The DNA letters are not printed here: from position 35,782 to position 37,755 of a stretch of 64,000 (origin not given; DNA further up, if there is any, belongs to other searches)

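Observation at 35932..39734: Sortase, IPATG-anchored PKD-repeat protein and divergent Ser/Thr-rich secreted protein: a compact surface-adhesin module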

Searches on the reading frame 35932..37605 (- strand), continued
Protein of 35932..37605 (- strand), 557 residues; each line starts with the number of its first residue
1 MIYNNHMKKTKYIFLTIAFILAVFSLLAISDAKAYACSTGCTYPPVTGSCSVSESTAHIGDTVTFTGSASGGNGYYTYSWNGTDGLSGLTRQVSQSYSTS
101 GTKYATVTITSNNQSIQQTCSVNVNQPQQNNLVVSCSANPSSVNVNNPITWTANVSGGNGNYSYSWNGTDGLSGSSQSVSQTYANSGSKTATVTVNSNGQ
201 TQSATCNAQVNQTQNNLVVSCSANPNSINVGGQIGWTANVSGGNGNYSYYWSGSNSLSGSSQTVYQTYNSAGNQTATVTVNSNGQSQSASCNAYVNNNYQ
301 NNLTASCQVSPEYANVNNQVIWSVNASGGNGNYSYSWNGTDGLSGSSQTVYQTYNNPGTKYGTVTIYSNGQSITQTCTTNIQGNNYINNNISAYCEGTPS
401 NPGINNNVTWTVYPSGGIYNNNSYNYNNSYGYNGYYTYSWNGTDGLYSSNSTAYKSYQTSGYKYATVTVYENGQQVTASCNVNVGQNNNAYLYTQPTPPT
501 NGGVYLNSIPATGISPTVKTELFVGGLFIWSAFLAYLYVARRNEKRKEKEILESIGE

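Call 18: find_related_loci(query=A1, collection=genome_contigs, flank=10000)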
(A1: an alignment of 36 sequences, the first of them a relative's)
Query A1 (231 aa) in genome_contigs; peptide patterns used: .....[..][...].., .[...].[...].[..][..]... (x = any residue, [..] = any of these).
305 stretches matched a pattern; 288 encode a relative of the query (tblastn E <= 1e-3); the best 80 are kept; 80 distinct loci.
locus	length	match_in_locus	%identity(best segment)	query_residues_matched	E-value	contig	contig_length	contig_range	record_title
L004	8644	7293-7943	60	13-231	9e-86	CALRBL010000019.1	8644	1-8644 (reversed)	MAG: Candidatus Nomurabacteria bacterium isolate MsH-01oct19-81 genome assembly, contig: MsH-01oct19-C18308, whole genom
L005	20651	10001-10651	59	10-231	2e-77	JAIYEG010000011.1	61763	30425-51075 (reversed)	MAG: bacterium isolate H1_MAG_00060 pond_H1_MAG_00060_000000000011, whole genome shotgun sequence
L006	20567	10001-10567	52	31-223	5e-59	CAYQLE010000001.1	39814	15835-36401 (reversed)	MAG TPA_asm: uncultured Candidatus Saccharibacteria bacterium isolate SRP128246_co1_332 genome assembly, contig: NODE_13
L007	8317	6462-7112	45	2-223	6e-56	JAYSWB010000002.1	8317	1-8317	MAG: bacterium isolate GFS_12865 GFS_12865_1, whole genome shotgun sequence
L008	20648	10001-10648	45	1-227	1e-55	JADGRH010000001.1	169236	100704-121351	MAG: Candidatus Paceibacterota bacterium isolate Chersky_89 k127_5967874, whole genome shotgun sequence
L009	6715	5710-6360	47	2-223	3e-55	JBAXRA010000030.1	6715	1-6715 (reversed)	MAG: bacterium isolate ELA571 MAG571_30, whole genome shotgun sequence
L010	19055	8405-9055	46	2-223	8e-55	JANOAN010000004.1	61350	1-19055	MAG: bacterium isolate VAR_18_metabat_30 VAR_18_k141_2396484, whole genome shotgun sequence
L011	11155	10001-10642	49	13-223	6e-54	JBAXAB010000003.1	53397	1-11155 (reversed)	MAG: bacterium isolate ELA130 MAG130_3, whole genome shotgun sequence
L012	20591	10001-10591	49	20-223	3e-53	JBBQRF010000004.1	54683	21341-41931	MAG: Candidatus Paceibacteria bacterium isolate Co_metawrap_1656 Cmw_1656_k141_5292457_length_54683_cov_16.9977, whole g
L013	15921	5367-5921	46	20-226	5e-53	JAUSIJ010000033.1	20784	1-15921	MAG: bacterium isolate E14_metabat.bin.237 E14_k141_1484390, whole genome shotgun sequence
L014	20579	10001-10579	46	15-226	9e-53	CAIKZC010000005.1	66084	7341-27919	uncultured bacterium isolate AlinenLipids_bin-9080 genome assembly, contig: bin-9080:05/10, whole genome shotgun sequenc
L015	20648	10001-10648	44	20-231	1e-51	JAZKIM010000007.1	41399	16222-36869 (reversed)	MAG: Patescibacteria group bacterium isolate ADI_DC_SW_02_SPN_11032020-bin031_1 DCSW02SPN_B031_1_000000000007, whole gen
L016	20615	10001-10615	45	16-223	4e-51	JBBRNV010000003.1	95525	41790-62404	MAG: Candidatus Paceibacteria bacterium isolate La1_metabat2.199 LA1C_B2.199_k141_8853L_95525_cov_29.0318, whole genome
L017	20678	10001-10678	41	13-227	3e-50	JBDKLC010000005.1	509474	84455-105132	MAG: Candidatus Parcubacteria bacterium isolate hopbrook_2019_sw_WHONDRS-S19S_0012_B_bin.20 scaffold_424427, whole genom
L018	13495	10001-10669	43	3-231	3e-50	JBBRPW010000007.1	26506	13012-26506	MAG: Candidatus Paceibacteria bacterium isolate metawrap_la1_104 W_la1_104_k141_511181L_26506_cov_9.0000, whole genome s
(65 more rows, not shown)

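Call 26: search_solved_structures(query=A1, max_evalue=0.001, show_alignments=2)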
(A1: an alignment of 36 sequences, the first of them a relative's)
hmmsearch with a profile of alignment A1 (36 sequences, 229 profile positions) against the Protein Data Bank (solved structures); distinct sequences matched with E-value up to 0.001: 33.
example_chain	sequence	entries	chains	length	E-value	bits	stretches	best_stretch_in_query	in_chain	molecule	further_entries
2kw8_A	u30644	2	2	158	8e-15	58.2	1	81-227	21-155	LPXTG-site transpeptidase family protein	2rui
4d70_A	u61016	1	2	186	8.6e-13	51.6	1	56-224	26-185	SORTASE FAMILY PROTEIN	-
2ln7_A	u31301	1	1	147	2.9e-11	46.6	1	153-226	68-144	LPXTG-site transpeptidase family protein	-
7f87_A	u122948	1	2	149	3.3e-10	43.1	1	128-227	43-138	Class A sortase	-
7cfj_A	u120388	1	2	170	4.6e-10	42.7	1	128-227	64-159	Class A sortase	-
5hu4_A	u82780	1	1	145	2.1e-09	40.5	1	154-227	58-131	Cysteine protease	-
8t28_A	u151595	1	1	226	9.2e-08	35.1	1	78-217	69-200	Class C sortase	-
5dv0_A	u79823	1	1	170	2.2e-07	33.9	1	146-227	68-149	Sortase SrtA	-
6ixz_A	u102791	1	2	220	2.9e-07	33.5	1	153-220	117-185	Sortase family protein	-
7d6p_A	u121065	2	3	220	2.9e-07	33.5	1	153-220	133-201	Sortase family protein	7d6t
4o8l_A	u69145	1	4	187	7.4e-07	32.2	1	146-227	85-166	Sortase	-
7s54_A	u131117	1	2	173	1.7e-06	31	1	155-226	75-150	Class A sortase, sortase A chimera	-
4d7w_A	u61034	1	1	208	2.3e-06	30.6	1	153-221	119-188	SORTASE FAMILY PROTEIN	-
3rcc_A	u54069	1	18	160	3.9e-06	29.8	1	155-226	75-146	Sortase SrtA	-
7s56_A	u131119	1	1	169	4.4e-06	29.6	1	155-226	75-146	Class A sortase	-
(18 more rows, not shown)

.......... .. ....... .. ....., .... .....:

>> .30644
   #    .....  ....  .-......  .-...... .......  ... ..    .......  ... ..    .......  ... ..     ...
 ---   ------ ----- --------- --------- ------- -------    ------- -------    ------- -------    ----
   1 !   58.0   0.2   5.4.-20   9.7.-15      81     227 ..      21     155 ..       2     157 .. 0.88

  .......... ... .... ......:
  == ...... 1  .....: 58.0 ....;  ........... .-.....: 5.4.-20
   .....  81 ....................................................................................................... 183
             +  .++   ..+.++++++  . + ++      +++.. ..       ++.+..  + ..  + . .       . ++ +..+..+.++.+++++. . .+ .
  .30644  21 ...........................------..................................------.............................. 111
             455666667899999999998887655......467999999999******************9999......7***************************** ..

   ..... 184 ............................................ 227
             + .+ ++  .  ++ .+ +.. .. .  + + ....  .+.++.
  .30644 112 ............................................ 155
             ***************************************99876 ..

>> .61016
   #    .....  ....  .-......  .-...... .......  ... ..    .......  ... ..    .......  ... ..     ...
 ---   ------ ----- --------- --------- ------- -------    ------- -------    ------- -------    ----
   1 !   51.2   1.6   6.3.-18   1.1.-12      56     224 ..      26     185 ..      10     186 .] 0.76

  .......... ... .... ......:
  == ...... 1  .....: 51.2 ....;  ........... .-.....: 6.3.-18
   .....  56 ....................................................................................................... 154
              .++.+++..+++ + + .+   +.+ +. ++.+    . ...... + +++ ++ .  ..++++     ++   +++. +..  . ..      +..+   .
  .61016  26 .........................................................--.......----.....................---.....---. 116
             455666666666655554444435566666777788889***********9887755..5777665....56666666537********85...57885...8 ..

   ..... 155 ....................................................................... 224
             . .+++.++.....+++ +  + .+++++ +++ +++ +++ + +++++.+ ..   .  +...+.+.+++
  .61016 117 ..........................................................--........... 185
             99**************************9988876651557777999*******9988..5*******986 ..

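Call 27: find_homologous_proteins(query=P0004)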
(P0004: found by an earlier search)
Query P0004: 8000 candidates shared short words with the query, none scored E <= 0.001.

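Call 41: predict_structure(alignment_id=A1)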
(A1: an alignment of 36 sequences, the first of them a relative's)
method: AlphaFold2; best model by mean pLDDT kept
length: 231 residues; sequences in the alignment: 36
mean_pLDDT: 80.6   pTM: 0.62
mean pLDDT of the five models: 80.6, 78.7, 77.2, 76.8, 76.1
residues with pLDDT >= 90: 115; 70-90: 47; 50-70: 44; < 50: 25
segments of 3 or more residues with pLDDT < 50: 46-52, 69-83
pLDDT, mean of each block of 10 residues (from residue 1): 55 86 97 89 55 53 54 42 69 96 95 89 94 95 71 78 97 98 93 80 91 80 97 91
secondary structure, 60 per line:
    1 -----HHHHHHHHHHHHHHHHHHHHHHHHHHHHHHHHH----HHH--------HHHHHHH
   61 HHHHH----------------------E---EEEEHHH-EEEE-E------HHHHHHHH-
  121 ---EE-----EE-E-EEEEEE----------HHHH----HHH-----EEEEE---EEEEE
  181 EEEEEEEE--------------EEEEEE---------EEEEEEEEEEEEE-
elements in order: H6-38 H54-65 E92-95 E100-103 H112-119 E136-141 H152-155 E168-172 E176-188 E203-208 E218-230

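Call 49: search_protein_families(library=pfam, alignment_id=A2, max_evalue=0.01)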
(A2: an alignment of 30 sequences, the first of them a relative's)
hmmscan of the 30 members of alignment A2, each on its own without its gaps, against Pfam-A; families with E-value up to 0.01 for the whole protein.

A. member 1, P0004 (452 aa): 2 families
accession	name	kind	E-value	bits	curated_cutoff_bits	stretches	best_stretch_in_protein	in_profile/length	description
PF07705.17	CARDB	-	9.1e-05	23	22.7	1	374-448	25-99/101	CARDB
PF07523.18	Big_3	-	0.005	17.5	21.2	0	276-320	24-66/68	Bacterial Ig-like domain (group 3)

B. families by the number of members that match (of 30 scanned): 10 families
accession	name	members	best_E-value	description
PF07705.17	CARDB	26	3.7e-16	CARDB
PF22544.2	HYDIN_VesB_CFA65-like_Ig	3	0.00021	HYDIN/CFA65/VesB-like, Ig-like domain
PF22073.2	Cep192_D4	2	1.2e-05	Cep192 domain 4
PF10633.15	NPCBM_assoc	2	0.00012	NPCBM-associated, NEW3 domain of alpha-galactosidase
PF09624.15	DUF2393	2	0.00087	Protein of unknown function (DUF2393)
PF18368.7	Ig_GlcNase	1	7.7e-06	Exo-beta-D-glucosaminidase Ig-fold domain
PF18911.6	PKD_4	1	0.0012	PKD domain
PF17957.7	Big_7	1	0.0026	Bacterial Ig domain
PF07523.18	Big_3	1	0.005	Bacterial Ig-like domain (group 3)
PF13734.11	Inhibitor_I69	1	0.0078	Spi protease inhibitor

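Call 50: search_solved_structures(query=A2, max_evalue=1, show_alignments=2)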
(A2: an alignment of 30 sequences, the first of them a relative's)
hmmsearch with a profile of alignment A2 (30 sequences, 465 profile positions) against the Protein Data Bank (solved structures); distinct sequences matched with E-value up to 1: 4.
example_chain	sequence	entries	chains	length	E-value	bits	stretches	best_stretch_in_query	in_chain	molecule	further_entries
3idu_A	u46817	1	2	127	2.4e-06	29.9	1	392-463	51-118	Uncharacterized protein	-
2kl6_A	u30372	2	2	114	2.5e-06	29.9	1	394-463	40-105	Uncharacterized protein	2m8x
2l0d_A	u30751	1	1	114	0.00089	21.5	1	379-461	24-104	Cell surface protein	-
2kut_A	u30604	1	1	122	0.98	11.4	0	437-463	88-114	Uncharacterized protein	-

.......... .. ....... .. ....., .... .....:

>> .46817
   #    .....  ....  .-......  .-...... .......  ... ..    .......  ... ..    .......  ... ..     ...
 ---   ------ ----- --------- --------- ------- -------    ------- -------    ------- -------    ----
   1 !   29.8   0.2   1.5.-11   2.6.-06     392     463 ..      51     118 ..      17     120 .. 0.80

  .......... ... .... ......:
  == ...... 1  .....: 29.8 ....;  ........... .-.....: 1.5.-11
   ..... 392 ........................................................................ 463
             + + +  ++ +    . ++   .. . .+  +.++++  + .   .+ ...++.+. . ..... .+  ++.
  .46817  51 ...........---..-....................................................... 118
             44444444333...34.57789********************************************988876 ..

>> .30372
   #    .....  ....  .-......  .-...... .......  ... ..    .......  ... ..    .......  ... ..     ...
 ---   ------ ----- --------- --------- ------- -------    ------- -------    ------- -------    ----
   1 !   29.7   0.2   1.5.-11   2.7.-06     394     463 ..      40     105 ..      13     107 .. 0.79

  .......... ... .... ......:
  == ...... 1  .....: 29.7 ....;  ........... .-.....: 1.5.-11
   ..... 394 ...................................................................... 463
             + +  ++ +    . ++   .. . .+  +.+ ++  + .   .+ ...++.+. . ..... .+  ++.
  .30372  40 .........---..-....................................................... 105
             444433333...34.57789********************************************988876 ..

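Call 74: predict_structure(alignment_id=A3)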
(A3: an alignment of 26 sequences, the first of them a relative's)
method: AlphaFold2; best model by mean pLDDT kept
length: 551 residues; sequences in the alignment: 26
mean_pLDDT: 80.6   pTM: 0.29
mean pLDDT of the five models: 80.6, 80.2, 79.5, 78.8, 78.7
residues with pLDDT >= 90: 233; 70-90: 196; 50-70: 57; < 50: 65
segments of 3 or more residues with pLDDT < 50: 1-5, 18-33, 292-295, 377-383, 415-427, 482-498
pLDDT, mean of each block of 10 residues (from residue 1): 47 55 39 66 93 92 91 96 96 94 94 92 78 93 95 90 96 94 96 92 83 91 85 86 94 94 91 91 93 65 74 86 82 91 89 86 83 63 69 85 87 46 48 90 90 90 81 86 39 44 56 76 86 79 66 47
secondary structure, 60 per line:
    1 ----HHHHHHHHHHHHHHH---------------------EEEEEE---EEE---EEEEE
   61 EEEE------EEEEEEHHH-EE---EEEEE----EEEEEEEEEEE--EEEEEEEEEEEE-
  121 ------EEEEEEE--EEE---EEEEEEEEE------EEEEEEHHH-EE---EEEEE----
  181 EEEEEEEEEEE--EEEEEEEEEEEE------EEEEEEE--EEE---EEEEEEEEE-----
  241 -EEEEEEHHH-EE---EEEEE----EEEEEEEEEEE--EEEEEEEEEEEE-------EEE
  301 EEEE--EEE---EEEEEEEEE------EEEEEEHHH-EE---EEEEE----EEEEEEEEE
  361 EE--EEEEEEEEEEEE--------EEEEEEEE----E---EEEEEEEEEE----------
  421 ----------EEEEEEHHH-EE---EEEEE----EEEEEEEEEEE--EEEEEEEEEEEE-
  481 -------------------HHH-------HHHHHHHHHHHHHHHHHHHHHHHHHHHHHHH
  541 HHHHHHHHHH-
elements in order: H5-19 E41-46 E50-52 E56-64 E71-76 E86-90 E95-105 E108-119 E127-133 E136-138 E142-150 E157-162 E172-176 E181-191 E194-205 E212-218 E221-223 E227-235 E242-247 E257-261 E266-276 E279-290 E298-304 E307-309 E313-321 E328-333 E343-347 E352-362 E365-376 E385-392 E401-410 E431-436 E446-450 E455-465 E468-479 H510-550

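Call 76: fold_search(model_id=the predicted structure, library=pdb)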
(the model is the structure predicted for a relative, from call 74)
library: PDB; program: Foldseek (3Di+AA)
matches with E <= 10: 1604; with E <= 0.001: 345
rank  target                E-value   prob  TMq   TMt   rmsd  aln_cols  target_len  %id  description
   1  9flw_A                2.6e-16  1.00  0.18  0.19  26.7       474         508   18  CryoEM structure of the fragment-6 (3571-4078) in the grappling hook protein A (GhpA) in the bacterium Aureispira sp.  (released 2024-10-16)
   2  9hcj_10               4.1e-13  1.00  0.14  0.06  25.0       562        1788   12  D. discoideum nuclear pore complex (released 2024-12-25)
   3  9fly_A                5.7e-13  1.00  0.19  0.13  24.9       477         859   15  CryoEM structure of the base (4151-5009) in the grappling hook protein A (GhpA) in the bacterium Aureispira sp. CCB-QB (released 2024-10-16)
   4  8wa2_D                1.2e-12  1.00  0.20  0.10  19.1       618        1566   12  cryo-EM structure of native mastigonemes isolated from Chlamydomonas reinhardtii at 3.0 angstrom resolution (released 2024-04-10)
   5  9fx3_A                3.3e-12  1.00  0.14  0.08  45.8       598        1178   10  Structure of active human CD109 (released 2025-03-19)
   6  8wa2_C                5.5e-12  1.00  0.20  0.10  19.2       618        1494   13  cryo-EM structure of native mastigonemes isolated from Chlamydomonas reinhardtii at 3.0 angstrom resolution (released 2024-04-10)
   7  9b4h_A                5.5e-12  1.00  0.20  0.08  19.2       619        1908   13  Chlamydomonas reinhardtii mastigoneme filament (released 2024-04-10)
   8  9u5z_E                6.4e-12  1.00  0.17  0.09  43.8       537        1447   10  C3 convertases zymogen C4b2 in activation state (released 2026-01-14)
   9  9fx2                  8.1e-12  1.00  0.14  0.08  45.4       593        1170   10  Structure of methylamine activated CD109 (released 2025-03-19)
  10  9sv8_B                8.5e-12  1.00  0.16  0.15  45.5       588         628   11  Herpes simplex virus 2 delta28-73 glycoprotein C ectodomain in complex with C3b (released 2025-12-10)
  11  8uin_A                9.3e-12  1.00  0.16  0.15  45.3       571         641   12  Structure of the C3bBb-albicin complex (released 2024-05-08)
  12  3prx_B                1.0e-11  1.00  0.17  0.10  44.1       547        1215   11  Structure of Complement C5 in Complex with CVF and SSL7 (released 2011-01-19)
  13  8wa2_A                1.1e-11  1.00  0.18  0.08  19.2       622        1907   12  cryo-EM structure of native mastigonemes isolated from Chlamydomonas reinhardtii at 3.0 angstrom resolution (released 2024-04-10)
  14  8ayh_B                1.1e-11  1.00  0.17  0.12  43.5       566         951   10  Structure of Complement C5 in Complex with small molecule inhibitor and CVF (released 2022-12-21)
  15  8s3o_A                1.4e-11  1.00  0.15  0.08  45.3       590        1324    9  Structure of native human CD109 (released 2025-03-05)
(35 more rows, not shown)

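Call 79: find_encoding_contigs(protein=P0084, flank=5000, max_places=1)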
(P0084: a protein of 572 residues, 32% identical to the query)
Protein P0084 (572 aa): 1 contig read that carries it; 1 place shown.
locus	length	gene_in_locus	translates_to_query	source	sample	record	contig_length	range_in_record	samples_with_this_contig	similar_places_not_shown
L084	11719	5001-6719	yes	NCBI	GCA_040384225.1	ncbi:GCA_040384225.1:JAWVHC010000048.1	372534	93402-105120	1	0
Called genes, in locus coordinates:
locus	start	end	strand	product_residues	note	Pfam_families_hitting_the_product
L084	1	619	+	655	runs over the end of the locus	PF03483:B3_4, PF03484:B5, PF17759:tRNA_synthFbeta, PF03147:FDX-ACB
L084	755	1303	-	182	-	PF10543:ORF6N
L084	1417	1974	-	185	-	-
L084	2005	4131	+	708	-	PF02518:HATPase_c, PF00204:DNA_gyraseB, PF01751:Toprim, PF00986:DNA_gyraseB_C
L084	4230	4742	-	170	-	-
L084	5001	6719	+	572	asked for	PF18911:PKD_4 (faint), PF13927:Ig_3 (faint), PF13573:SprB (faint)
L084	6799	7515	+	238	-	-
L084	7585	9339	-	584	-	PF07973:tRNA_SAD, PF00587:tRNA-synt_2b, PF03129:HGTP_anticodon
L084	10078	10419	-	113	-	-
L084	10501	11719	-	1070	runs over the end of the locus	PF02811:PHP, PF07733:DNA_pol3_alpha, PF17657:DNA_pol3_finger, PF14579:HHH_6, PF01336:tRNA_anti-codon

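Call 80: find_encoding_contigs(protein=P0086, flank=5000, max_places=1)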
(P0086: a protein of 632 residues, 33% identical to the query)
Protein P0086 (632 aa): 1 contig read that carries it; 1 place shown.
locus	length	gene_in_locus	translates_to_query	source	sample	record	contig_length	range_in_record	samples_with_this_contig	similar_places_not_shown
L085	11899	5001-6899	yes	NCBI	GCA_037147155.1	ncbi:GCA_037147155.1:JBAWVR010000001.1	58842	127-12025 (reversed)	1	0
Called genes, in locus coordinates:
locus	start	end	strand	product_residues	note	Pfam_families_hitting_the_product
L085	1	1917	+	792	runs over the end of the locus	PF03483:B3_4, PF00877:NLPC_P60, PF03484:B5, PF17759:tRNA_synthFbeta, PF03147:FDX-ACB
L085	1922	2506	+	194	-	PF13529:Peptidase_C39_2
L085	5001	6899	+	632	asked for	PF18911:PKD_4 (faint)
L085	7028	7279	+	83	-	-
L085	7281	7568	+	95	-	-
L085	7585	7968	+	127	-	-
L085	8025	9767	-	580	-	PF07973:tRNA_SAD, PF00587:tRNA-synt_2b, PF03129:HGTP_anticodon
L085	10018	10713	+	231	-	-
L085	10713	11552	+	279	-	PF12705:PDDEXK_1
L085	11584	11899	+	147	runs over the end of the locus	?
